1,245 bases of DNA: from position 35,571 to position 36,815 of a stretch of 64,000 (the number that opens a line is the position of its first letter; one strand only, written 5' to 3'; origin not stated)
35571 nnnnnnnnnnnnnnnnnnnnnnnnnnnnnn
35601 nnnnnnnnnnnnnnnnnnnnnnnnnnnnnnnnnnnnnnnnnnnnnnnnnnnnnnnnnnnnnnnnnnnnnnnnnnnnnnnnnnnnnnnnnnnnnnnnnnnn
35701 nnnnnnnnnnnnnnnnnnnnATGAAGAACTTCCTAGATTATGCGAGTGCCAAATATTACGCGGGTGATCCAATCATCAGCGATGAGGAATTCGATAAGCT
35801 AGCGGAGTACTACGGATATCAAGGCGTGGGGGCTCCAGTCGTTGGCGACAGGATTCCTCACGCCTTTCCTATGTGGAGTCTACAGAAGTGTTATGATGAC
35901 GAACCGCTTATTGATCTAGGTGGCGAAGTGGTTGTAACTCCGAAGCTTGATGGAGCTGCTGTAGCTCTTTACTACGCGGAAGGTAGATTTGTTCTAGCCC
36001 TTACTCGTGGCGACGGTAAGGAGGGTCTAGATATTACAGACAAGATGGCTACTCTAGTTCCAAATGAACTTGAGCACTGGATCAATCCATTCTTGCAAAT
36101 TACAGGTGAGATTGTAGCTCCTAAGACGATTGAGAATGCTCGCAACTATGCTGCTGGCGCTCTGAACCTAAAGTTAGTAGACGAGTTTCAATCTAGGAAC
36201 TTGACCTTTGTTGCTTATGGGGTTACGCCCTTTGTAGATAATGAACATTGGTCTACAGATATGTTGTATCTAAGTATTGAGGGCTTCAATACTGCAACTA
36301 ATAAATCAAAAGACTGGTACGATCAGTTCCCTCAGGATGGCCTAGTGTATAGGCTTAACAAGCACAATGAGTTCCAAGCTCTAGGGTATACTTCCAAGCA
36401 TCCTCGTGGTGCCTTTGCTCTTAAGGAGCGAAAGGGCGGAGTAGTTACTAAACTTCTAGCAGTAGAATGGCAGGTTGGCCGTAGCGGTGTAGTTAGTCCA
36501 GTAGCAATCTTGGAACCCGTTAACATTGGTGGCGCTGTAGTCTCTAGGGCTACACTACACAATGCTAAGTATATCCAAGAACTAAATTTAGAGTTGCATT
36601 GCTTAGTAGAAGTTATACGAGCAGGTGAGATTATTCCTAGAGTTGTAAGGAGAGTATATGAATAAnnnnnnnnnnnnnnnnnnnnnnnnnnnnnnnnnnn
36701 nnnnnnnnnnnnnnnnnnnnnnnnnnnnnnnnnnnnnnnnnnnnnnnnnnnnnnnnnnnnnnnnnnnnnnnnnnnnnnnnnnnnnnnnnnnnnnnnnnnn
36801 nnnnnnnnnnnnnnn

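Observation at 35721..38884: NAD-dependent DNA ligase gene split in two, with thioredoxin and a T5orf172 gene in between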

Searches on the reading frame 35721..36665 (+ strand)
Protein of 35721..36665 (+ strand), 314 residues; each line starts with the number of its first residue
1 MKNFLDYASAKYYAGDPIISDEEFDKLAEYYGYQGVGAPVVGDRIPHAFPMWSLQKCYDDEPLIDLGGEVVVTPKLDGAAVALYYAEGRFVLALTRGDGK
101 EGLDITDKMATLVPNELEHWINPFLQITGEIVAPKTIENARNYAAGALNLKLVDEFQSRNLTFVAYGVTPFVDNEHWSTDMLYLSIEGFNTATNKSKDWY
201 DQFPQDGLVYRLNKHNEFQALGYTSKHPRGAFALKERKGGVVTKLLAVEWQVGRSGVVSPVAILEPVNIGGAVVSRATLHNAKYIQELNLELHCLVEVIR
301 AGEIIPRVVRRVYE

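Call 3: search_protein_families(library=pfam, proteins=[window:35721-36665:+], max_evalue=0.01)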
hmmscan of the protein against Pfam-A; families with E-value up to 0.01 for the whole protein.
window:35721-36665:+ (314 aa): 3 families
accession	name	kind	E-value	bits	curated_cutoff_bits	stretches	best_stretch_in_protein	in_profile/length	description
PF03120.22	DNA_ligase_OB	-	1.5e-26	92.5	32.9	1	243-312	2-71/79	NAD-dependent DNA ligase OB-fold domain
PF01653.23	DNA_ligase_aden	-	1.2e-25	91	27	1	44-235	6-249/253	NAD-dependent DNA ligase adenylation domain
PF09414.15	RNA_ligase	-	4.1e-05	24.2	27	1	69-181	2-109/171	RNA ligase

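Call 5: search_dna_similar(query=window:35721-36662:+, collection=phages, mode=protein, max_rows=40)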
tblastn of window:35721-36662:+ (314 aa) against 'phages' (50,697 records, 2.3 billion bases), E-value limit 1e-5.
Records with a match: 1167; places in all: 1171; records where one place covers at least 80% of the query: 1086.
Best place of each record, by identity: <60% 1167.
By first word of the organism name: Vibrio 381; Salmonella 270; Escherichia 135; Klebsiella 86; Bacteriophage 42; Pseudomonas 33; Erwinia 21; Rhizobium 15; Ralstonia 14; Aeromonas 13; and 47 more.
By host as written in the record: - 387; Escherichia coli 45; Salmonella enterica subsp. enterica serovar Enteritidis PT1 39; Vibrio harveyi BAA-1116 36; Klebsiella pneumoniae 28; Salmonella sp. 25; Salmonella enterica 22; Salmonella enterica subsp. enterica serovar Enteritidis 21; and 251 more.
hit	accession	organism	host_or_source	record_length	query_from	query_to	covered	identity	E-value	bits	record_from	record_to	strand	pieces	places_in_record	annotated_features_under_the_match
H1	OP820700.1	Aeromonas phage vB_AdhS_TS3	Aeromonas dhakensis AM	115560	1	312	99%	45.9%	6e-71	243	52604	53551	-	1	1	DNA ligase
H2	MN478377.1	Bacteriophage Eos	-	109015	1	314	100%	44.8%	1e-70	243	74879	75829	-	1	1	NAD-dependent DNA ligase subunit A | hypothetical protein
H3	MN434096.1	Klebsiella phage JIPh_Kp127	Klebsiella pneumoniae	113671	1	314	100%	44.7%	3e-69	239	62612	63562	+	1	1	DNA ligase (NAD(+))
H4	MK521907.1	Klebsiella phage vB_KpnS_FZ41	Klebsiella pneumoniae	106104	1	314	100%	44.7%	4e-69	238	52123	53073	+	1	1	DNA ligase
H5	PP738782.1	Klebsiella phage vB_KpnS_Boggle_ER46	Klebsiella pneumoniae JHCK1 (BEI ...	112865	1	314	100%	44.7%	5e-69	238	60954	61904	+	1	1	NAD-dependent DNA ligase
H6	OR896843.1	Klebsiella phage Torridgeon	Klebsiella pneumoniae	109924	1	314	100%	44.7%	6e-69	238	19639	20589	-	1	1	NAD-dependent DNA ligase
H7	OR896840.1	Klebsiella phage GlastoCabaret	Klebsiella pneumoniae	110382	1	314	100%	44.7%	9e-69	237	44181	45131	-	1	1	NAD-dependent DNA ligase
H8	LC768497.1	Klebsiella phage phiKp_27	Klebsiella pneumoniae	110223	1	314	100%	44.7%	1e-68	237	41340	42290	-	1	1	hypothetical protein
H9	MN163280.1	Klebsiella phage KpGranit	-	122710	1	314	100%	44.7%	2e-68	236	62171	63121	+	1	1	NAD-dependent DNA ligase subunit A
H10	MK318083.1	Aeromonas phage Akh-2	Aeromonas hydrophila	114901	1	312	99%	45.0%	1e-69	240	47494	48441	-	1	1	DNA ligase (NAD(+))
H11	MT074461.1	Salmonella phage smaug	Salmonella enterica subsp. enterica ...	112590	1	314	100%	44.6%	8e-71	243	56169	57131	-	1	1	NAD-dependent DNA ligase subunit A | hypothetical protein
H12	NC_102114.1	Salmonella phage smaug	Salmonella enterica subsp. enterica ...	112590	1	314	100%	44.6%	8e-71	243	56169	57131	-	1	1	NAD-dependent DNA ligase subunit A | hypothetical protein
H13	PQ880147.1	Salmonella phage HMD-P2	Salmonella sp.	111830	1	314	100%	44.6%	1e-70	243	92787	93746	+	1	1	NAD-dependent DNA ligase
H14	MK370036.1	Salmonella phage 1-23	Salmonella sp.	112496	1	314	100%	44.6%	1e-70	243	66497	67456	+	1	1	DNA ligase, A subunit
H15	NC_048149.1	Salmonella phage 1-23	Salmonella sp.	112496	1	314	100%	44.6%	1e-70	243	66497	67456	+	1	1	NAD-dependent DNA ligase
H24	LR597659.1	Escherichia phage T5_ev212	-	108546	1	314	100%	44.6%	4e-70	241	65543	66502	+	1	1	ligA, NAD-dependent DNA ligase subunit A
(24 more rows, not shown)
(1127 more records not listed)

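Call 7: get_annotated_region(hit=H24, flank=5000)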
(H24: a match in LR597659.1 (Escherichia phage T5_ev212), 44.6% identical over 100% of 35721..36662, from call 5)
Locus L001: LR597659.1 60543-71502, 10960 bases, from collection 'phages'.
description: Escherichia phage T5_ev212 genome assembly, chromosome: 1.
organism: Escherichia phage T5_ev212 (NCBI taxid 2742946)
taxonomy: Viruses; Duplodnaviria; Heunggongvirae; Uroviricota; Caudoviricetes; Demerecviridae; Markadamsvirinae; Tequintavirus
host: -; source: -; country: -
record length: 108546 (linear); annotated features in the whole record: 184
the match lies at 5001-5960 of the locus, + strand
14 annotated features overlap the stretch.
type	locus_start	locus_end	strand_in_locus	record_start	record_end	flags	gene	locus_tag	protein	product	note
CDS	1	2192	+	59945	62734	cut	-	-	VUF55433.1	5'-3' and 3'-5' helicase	-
CDS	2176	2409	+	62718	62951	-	-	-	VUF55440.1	Phage protein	-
CDS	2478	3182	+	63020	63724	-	-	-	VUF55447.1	D2 protein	-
CDS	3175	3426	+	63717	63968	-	-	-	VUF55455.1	Phage protein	-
CDS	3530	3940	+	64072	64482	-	-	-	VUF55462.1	D3 protein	-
CDS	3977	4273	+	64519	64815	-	-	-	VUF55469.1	Phage protein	-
CDS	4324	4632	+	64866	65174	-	-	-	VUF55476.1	putative ssDNA-binding transcriptional regulator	-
CDS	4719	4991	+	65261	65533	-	-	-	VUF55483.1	hypothetical protein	-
CDS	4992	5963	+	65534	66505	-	-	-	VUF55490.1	ligA, NAD-dependent DNA ligase subunit A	-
CDS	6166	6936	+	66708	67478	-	-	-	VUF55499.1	ligB, NAD-dependent DNA ligase, subunit B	-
CDS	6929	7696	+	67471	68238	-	-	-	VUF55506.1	D5 protein/DNA-binding protein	-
CDS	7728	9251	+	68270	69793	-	-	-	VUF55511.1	DnaB, putative replicative DNA helicase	-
CDS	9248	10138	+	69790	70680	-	-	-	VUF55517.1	putative DNA primase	-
CDS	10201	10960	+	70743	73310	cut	-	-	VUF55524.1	DNA polymerase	-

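Call 9: get_annotated_region(hit=H1, flank=5000)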
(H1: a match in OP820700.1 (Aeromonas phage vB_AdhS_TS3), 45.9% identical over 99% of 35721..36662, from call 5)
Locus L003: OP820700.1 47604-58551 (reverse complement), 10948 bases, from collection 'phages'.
description: Aeromonas phage vB_AdhS_TS3, complete genome.
organism: Aeromonas phage vB_AdhS_TS3 (NCBI taxid 3003744)
taxonomy: Viruses; Duplodnaviria; Heunggongvirae; Uroviricota; Caudoviricetes; Demerecviridae; Shenzhenvirus
host: Aeromonas dhakensis AM; source: river; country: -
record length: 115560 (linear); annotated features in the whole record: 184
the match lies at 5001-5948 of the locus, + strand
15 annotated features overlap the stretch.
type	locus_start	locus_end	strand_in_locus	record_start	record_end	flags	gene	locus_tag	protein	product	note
CDS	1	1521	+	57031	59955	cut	obp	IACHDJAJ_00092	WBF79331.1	putative replication origin binding protein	-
CDS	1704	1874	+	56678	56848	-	-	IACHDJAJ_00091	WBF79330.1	hypothetical protein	-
CDS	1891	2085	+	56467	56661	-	-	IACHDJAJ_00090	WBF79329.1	hypothetical protein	-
CDS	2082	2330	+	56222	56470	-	-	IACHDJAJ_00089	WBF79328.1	hypothetical protein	-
CDS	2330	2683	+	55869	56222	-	-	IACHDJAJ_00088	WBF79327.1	hypothetical protein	-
CDS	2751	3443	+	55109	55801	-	-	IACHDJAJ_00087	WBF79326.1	hypothetical protein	-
CDS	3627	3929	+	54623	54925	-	-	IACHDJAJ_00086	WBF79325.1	hypothetical protein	-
CDS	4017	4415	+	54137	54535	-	-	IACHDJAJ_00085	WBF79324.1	hypothetical protein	-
CDS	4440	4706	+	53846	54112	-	-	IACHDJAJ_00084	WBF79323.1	hypothetical protein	-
CDS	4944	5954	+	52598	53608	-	-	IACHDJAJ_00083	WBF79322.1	DNA ligase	-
CDS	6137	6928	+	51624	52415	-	-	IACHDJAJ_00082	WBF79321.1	hypothetical protein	-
CDS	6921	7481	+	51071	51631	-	D5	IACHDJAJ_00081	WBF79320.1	putative transcription factor D5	-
CDS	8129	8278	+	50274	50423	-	-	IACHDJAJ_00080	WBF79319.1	hypothetical protein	-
CDS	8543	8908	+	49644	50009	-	-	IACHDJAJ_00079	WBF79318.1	hypothetical protein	-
CDS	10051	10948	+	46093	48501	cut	-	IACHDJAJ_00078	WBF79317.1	DNA polymerase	-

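Call 10: search_solved_structures(query=window:35721-36662:+, show_alignments=1)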
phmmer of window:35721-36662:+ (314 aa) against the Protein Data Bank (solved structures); distinct sequences matched with E-value up to 0.001: 28.
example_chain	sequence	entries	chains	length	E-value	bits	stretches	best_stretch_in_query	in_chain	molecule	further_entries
9hu3_A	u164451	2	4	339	5e-66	226.4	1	2-312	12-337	DNA ligase (NAD(+))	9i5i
4glx_A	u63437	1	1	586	4.3e-30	108.3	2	203-312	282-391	DNA ligase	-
1v9p_A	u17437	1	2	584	6.8e-30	107.7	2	203-311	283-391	DNA ligase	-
2owo_A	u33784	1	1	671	7.5e-30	107.5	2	203-312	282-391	DNA ligase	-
5tt5_A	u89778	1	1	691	3.8e-29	105.2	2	203-312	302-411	DNA ligase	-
8ak4_A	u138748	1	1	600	8.6e-25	90.9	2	202-310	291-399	DNA ligase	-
1dgs_A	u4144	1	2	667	1.1e-24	90.5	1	203-311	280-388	DNA LIGASE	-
3sgi_A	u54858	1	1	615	9.2e-23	84.2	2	205-312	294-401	DNA ligase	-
3jsl_A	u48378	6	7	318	1.4e-12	50.8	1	7-235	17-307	DNA ligase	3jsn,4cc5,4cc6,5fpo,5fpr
1b04_A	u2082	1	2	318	1.1e-10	44.5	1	34-242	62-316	PROTEIN (DNA LIGASE)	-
1tae_A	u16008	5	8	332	5.1e-09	39.1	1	28-136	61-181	DNA ligase, NAD-dependent | DNA ligase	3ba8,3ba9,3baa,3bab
1ta8_A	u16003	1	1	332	5.2e-09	39.1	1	28-136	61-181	DNA ligase, NAD-dependent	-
4lh6_A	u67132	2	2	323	5.2e-09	39.1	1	28-136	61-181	DNA ligase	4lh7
4eeq_A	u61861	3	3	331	5.5e-09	39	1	28-136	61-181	DNA ligase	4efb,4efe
3uq8_A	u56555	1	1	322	1.2e-08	37.8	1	72-144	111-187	DNA ligase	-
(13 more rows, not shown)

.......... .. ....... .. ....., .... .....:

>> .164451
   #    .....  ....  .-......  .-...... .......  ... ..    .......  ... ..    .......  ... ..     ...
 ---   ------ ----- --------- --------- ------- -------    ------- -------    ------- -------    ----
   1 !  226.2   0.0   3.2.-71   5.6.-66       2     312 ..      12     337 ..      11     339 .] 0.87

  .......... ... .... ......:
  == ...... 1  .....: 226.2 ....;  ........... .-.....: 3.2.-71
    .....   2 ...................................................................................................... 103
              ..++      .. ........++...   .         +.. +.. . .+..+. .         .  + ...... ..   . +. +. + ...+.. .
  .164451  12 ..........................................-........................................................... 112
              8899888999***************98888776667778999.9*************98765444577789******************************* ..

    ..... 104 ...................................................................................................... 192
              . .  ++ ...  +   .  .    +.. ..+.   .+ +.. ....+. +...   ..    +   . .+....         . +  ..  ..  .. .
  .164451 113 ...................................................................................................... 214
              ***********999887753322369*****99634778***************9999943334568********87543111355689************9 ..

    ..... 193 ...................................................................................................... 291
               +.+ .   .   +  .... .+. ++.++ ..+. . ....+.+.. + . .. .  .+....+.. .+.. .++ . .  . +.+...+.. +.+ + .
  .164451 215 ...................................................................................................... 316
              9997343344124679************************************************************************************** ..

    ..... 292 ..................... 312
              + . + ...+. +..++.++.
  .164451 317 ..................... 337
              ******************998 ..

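Call 25: search_protein_families(library=phrogs, proteins=[window:35721-36662:+], max_evalue=0.01)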
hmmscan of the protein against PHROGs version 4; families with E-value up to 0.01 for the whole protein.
window:35721-36662:+ (314 aa): 2 families
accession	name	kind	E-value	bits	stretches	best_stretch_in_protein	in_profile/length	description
phrog_3359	-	DNA, RNA and nucleotide metabolism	1.8e-97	327.5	1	1-314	4-325/325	NAD-dependent DNA ligase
phrog_3869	-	DNA, RNA and nucleotide metabolism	8.7e-66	223.7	1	3-312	14-381/656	NAD-dependent DNA ligase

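Call 26: find_related_loci(query=window:35721-36662:+, collection=viral_contigs, flank=6000)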
Query window:35721-36662:+ (314 aa) in viral_contigs; peptide patterns used: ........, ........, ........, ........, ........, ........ (x = any residue, [..] = any of these).
13 stretches matched a pattern; 12 encode a relative of the query (tblastn E <= 1e-3); 12 distinct loci.
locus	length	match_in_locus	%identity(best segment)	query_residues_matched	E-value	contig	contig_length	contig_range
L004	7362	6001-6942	96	1-314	0e+0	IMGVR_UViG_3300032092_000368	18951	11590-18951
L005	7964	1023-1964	96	1-314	0e+0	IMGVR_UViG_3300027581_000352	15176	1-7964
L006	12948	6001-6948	73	1-314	2e-154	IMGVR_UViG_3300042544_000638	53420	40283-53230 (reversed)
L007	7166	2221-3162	73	1-314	7e-154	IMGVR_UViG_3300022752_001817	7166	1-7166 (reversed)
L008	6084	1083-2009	75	1-314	4e-154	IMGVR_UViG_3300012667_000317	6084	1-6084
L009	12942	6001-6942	72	1-314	1e-151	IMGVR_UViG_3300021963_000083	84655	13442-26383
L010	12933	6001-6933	55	1-313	6e-105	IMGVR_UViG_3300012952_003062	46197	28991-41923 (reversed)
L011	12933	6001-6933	59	1-312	1e-113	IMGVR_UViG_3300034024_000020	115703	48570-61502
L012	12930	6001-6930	72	1-314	2e-150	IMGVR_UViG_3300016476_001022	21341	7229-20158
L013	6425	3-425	89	174-314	7e-81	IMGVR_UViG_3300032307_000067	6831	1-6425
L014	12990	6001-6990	27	12-314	9e-28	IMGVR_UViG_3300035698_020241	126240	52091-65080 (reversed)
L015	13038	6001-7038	26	1-312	1e-19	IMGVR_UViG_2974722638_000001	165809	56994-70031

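Call 41: search_solved_structures(query=window:35721-36662:+, show_alignments=4, max_evalue=1e-29)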
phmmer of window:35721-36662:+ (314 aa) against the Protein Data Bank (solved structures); distinct sequences matched with E-value up to 1e-29: 4.
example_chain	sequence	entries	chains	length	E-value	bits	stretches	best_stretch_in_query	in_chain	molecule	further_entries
9hu3_A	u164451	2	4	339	5e-66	226.4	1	2-312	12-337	DNA ligase (NAD(+))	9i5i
4glx_A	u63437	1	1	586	4.3e-30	108.3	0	203-312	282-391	DNA ligase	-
1v9p_A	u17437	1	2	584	6.8e-30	107.7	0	203-311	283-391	DNA ligase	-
2owo_A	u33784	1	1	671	7.5e-30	107.5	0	203-312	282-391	DNA ligase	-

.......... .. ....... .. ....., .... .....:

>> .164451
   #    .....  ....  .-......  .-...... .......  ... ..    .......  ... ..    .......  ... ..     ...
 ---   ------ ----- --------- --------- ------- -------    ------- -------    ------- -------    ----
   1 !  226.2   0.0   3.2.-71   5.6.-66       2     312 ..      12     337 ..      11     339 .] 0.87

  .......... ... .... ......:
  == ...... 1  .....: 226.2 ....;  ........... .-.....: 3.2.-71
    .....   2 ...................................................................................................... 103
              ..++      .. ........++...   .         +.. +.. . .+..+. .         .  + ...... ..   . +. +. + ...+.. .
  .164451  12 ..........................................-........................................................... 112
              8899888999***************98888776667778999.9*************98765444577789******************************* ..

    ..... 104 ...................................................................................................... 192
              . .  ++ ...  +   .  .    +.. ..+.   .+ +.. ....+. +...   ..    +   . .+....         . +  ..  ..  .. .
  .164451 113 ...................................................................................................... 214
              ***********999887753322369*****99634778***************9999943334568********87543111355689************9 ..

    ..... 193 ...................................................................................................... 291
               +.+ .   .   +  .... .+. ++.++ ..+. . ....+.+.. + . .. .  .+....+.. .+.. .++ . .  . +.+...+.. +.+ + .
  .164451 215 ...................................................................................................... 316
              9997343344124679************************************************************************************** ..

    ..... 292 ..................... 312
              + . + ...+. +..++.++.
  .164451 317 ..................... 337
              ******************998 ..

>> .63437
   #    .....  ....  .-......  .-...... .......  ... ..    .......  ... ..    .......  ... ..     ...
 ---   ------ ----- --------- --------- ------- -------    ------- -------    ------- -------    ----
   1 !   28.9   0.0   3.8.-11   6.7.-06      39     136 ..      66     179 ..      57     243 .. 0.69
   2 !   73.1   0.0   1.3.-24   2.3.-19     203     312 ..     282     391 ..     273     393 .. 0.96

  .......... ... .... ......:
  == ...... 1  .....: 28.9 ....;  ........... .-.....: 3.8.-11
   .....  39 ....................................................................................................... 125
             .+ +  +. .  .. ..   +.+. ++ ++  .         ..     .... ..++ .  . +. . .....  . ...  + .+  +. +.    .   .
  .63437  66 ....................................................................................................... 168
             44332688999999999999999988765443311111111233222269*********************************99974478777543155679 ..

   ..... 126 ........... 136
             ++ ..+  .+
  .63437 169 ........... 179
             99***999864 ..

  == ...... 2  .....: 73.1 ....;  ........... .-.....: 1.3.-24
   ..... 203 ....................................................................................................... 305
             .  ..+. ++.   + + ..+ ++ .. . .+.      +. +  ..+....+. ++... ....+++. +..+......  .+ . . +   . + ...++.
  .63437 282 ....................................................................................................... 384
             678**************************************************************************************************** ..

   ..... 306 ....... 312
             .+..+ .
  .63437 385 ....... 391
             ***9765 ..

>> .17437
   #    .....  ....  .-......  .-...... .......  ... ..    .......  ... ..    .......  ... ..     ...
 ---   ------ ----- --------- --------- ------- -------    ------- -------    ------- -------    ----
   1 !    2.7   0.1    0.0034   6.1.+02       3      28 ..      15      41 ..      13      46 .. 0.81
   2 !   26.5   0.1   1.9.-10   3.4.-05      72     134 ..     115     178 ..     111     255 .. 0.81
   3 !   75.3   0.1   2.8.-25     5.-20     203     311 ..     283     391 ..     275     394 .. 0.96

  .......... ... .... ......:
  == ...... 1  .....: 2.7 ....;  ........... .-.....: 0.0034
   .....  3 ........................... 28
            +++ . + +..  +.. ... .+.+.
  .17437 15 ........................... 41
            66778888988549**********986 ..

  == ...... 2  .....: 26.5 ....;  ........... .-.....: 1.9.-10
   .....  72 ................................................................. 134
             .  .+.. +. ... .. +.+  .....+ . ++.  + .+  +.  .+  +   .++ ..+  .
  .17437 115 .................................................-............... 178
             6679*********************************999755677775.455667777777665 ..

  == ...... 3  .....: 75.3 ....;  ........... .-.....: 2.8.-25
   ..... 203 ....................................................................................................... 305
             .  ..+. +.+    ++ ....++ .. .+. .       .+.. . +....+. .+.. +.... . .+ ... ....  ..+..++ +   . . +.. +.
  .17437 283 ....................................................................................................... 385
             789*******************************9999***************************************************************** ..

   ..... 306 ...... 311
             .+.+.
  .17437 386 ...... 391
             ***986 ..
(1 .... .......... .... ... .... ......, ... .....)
